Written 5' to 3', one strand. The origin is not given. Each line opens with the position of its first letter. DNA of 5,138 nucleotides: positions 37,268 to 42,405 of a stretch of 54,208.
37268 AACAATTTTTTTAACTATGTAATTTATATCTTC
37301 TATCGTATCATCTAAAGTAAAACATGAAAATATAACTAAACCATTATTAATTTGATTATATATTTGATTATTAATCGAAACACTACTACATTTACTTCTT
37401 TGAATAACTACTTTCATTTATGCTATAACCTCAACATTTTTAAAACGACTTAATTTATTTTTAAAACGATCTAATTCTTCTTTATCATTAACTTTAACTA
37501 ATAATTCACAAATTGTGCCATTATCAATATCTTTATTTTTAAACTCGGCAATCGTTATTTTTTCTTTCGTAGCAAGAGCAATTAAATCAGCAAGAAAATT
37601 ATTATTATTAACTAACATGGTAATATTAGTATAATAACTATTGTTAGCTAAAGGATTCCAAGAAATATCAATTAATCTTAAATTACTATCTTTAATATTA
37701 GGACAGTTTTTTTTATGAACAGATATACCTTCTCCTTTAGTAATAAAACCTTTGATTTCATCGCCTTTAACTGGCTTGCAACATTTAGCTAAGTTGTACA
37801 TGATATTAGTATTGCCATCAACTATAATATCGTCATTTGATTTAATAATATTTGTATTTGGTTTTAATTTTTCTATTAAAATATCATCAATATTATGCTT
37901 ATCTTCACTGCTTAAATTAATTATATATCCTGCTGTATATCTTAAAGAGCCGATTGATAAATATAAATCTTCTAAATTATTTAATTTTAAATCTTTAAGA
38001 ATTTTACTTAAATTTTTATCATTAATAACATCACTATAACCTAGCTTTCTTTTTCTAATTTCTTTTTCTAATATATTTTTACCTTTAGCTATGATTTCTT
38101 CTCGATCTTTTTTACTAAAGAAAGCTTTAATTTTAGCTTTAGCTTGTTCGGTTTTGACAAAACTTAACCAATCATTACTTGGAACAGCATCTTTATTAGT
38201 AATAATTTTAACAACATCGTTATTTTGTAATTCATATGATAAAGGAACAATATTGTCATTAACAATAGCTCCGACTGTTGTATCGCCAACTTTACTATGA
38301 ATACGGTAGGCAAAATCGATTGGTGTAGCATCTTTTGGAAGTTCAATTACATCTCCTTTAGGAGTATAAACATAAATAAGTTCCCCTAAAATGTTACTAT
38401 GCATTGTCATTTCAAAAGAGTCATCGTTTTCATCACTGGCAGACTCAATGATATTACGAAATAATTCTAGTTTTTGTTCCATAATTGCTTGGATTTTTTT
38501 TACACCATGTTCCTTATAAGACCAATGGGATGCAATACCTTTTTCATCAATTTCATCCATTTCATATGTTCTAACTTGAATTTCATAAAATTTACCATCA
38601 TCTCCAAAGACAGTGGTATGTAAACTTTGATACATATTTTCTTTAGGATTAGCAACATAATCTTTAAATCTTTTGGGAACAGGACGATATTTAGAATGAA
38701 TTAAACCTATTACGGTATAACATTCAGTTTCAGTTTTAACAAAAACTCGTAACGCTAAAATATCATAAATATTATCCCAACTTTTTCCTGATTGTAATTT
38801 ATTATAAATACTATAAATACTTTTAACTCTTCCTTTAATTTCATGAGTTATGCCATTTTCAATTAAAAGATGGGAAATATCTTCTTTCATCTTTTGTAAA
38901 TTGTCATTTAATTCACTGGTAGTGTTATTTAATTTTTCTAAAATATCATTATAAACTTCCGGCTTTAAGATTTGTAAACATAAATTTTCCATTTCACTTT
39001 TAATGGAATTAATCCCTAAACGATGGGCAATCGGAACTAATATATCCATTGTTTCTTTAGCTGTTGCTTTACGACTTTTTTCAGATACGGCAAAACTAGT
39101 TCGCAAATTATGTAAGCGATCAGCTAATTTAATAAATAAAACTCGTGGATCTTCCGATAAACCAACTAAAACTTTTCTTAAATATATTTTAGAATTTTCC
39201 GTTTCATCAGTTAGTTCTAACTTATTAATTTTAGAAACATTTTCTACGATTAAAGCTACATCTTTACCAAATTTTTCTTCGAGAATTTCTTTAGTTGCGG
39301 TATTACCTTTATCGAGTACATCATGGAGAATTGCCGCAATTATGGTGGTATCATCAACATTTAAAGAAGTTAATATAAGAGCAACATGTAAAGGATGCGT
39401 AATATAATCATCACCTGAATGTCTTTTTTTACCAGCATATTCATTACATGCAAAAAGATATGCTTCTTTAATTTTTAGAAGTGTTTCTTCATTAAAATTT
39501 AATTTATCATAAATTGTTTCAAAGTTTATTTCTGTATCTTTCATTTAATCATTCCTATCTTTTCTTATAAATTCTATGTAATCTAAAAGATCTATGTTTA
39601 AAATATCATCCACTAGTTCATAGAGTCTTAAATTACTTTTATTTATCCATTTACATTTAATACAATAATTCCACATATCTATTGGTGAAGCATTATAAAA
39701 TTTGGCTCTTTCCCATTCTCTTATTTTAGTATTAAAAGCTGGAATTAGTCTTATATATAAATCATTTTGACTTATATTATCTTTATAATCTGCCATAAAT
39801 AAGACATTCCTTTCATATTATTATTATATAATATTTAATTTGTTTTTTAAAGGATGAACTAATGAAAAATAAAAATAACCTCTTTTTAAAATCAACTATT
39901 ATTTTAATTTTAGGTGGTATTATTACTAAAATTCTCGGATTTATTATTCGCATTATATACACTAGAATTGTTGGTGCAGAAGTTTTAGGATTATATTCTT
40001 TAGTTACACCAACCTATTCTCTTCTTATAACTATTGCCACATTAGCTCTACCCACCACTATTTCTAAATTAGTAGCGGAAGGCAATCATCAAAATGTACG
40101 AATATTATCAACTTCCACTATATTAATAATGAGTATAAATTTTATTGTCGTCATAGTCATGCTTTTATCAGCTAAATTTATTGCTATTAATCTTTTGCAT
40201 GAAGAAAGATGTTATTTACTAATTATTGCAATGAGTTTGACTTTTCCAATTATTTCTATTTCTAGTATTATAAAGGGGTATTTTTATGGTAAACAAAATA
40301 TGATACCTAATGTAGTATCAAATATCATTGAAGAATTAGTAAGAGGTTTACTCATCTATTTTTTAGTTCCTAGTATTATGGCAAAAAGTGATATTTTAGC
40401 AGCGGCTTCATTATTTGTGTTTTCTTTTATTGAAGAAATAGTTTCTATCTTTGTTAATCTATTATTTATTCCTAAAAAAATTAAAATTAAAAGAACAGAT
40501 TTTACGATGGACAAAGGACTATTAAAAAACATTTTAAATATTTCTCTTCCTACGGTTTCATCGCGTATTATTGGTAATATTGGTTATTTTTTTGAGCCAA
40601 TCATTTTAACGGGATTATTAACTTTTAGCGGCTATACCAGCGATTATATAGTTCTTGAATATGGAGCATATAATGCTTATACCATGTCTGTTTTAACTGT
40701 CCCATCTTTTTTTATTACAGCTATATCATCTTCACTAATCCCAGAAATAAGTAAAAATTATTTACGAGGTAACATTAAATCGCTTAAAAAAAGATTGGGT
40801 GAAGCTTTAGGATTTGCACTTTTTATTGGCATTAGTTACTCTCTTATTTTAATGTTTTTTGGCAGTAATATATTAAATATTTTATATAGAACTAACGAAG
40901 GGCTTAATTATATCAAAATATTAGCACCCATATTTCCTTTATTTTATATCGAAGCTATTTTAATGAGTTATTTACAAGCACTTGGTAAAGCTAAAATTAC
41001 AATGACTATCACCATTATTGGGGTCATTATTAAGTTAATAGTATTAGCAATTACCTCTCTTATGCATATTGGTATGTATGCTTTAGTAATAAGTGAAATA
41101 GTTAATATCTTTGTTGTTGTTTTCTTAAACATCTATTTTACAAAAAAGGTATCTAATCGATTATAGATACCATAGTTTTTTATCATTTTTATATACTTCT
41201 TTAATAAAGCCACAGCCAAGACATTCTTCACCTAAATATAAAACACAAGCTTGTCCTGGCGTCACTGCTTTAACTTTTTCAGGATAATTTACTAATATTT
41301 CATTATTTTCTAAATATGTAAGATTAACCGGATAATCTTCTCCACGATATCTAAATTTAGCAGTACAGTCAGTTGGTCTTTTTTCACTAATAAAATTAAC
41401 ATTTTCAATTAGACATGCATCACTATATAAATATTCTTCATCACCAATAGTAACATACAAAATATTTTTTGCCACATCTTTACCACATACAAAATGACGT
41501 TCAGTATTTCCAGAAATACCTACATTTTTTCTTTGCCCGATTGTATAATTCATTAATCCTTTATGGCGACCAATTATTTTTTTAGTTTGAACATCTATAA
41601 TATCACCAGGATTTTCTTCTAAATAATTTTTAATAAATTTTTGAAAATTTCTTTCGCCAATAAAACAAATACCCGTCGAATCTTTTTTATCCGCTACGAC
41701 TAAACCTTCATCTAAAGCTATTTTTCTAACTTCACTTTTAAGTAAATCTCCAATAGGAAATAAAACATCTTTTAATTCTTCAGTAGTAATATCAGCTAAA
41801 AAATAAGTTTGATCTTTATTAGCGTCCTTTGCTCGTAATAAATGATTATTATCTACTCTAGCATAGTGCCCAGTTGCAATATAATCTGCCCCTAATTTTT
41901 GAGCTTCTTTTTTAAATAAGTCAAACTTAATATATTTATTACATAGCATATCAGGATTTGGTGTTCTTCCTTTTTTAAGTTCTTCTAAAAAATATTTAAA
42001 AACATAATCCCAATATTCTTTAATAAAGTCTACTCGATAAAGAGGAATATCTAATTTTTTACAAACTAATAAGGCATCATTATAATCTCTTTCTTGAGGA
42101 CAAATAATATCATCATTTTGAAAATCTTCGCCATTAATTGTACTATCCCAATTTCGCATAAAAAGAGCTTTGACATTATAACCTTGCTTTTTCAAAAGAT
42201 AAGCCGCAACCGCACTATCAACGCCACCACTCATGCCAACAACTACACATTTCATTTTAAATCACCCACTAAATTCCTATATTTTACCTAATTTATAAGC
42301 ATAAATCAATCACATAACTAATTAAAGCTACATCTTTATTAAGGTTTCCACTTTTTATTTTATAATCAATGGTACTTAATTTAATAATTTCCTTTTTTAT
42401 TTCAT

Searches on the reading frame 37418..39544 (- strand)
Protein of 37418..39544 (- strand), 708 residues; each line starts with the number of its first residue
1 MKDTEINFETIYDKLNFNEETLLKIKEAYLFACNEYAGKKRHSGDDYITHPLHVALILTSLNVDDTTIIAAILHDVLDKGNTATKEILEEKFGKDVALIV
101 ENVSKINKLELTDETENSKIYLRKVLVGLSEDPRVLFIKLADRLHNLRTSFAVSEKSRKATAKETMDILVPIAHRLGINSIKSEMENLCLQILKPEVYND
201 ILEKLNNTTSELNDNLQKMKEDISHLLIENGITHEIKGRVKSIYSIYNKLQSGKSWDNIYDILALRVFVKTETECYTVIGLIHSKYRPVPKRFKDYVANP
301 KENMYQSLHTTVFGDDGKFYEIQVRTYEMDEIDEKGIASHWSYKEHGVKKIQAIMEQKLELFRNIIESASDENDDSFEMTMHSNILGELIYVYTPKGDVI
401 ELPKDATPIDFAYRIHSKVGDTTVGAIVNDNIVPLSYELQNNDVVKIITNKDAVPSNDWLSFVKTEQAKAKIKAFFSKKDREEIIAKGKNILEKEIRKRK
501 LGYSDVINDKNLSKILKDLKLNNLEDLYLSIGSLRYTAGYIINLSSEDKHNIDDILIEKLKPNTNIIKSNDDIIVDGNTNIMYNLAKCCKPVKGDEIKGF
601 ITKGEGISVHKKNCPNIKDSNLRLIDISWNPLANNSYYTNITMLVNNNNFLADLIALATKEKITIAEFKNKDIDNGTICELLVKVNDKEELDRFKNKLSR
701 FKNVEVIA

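Call 73: search_protein_families(library=pfam, proteins=[window:37418-39544:-], max_evalue=0.0001)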
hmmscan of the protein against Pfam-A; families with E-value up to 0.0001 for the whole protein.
window:37418-39544:- (708 aa): 6 families
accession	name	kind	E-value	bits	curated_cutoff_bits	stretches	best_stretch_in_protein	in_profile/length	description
PF04607.23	RelA_SpoT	-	3.5e-39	134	27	1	238-346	1-111/113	Region found in RelA / SpoT proteins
PF13328.12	HD_4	-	2.6e-38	131.7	27.2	1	28-178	1-155/156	HD domain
PF02824.27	TGS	-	2.2e-24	85.7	22.2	1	390-449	1-60/60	TGS domain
PF01966.28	HD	-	4.5e-07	30.6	22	1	47-146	1-115/116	HD domain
PF13291.12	ACT_4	-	3.8e-05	24.7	27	1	635-706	3-77/80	ACT domain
PF19296.4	RelA_AH_RIS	-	8.5e-05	23.1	23.8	0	462-548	3-85/185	RelA/SpoT, AH and RIS domains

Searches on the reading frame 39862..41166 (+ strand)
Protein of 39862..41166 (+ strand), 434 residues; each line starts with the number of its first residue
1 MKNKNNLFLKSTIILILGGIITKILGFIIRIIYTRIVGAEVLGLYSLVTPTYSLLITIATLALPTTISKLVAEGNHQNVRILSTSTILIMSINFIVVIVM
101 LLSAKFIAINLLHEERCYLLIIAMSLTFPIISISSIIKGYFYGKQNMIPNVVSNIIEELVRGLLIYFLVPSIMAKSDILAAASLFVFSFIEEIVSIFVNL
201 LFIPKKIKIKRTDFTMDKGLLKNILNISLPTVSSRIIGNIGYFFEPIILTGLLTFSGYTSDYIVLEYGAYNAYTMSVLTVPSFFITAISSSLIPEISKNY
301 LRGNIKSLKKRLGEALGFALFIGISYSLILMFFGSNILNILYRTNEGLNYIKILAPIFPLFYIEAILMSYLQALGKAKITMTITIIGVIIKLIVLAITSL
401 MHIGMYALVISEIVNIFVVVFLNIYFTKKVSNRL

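Call 73: search_protein_families(library=pfam, proteins=[window:39862-41166:+], max_evalue=0.0001)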
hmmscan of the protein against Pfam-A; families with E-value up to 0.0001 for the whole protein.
window:39862-41166:+ (434 aa): 3 families
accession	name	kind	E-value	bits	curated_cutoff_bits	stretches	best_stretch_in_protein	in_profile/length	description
PF01943.22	Polysacc_synt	-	1.1e-34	120.6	28.2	1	9-298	2-272/274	Polysaccharide biosynthesis protein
PF01554.23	MatE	-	2.7e-10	40.6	24.9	1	272-394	32-158/161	MatE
PF03023.19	MurJ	-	1.9e-05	24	27.4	1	51-429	65-402/451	Lipid II flippase MurJ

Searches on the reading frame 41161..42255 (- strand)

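Call 73: search_protein_families(library=pfam, proteins=[window:41161-42255:-], max_evalue=0.0001)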
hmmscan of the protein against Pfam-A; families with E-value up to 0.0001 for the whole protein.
window:41161-42255:- (364 aa): 5 families
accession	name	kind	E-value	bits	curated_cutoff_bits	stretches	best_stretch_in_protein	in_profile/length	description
PF03054.22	tRNA_Me_trans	-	1.4e-78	263.7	20.6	1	4-200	3-201/202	tRNA methyl transferase HUP domain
PF20259.3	tRNA_Me_trans_M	-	3.9e-23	81.2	27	1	205-268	1-64/66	tRNA methyl transferase PRC-barrel domain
PF20258.4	tRNA_Me_trans_C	-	2.1e-20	73.2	20.6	1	279-351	2-77/77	Aminomethyltransferase beta-barrel domain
PF02540.23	NAD_synthase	-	9.7e-07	28.6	21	1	2-76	19-80/242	NAD synthase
PF02568.20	ThiI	-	2.2e-05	24.6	20.5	1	4-36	6-38/197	Thiamine biosynthesis protein (ThiI)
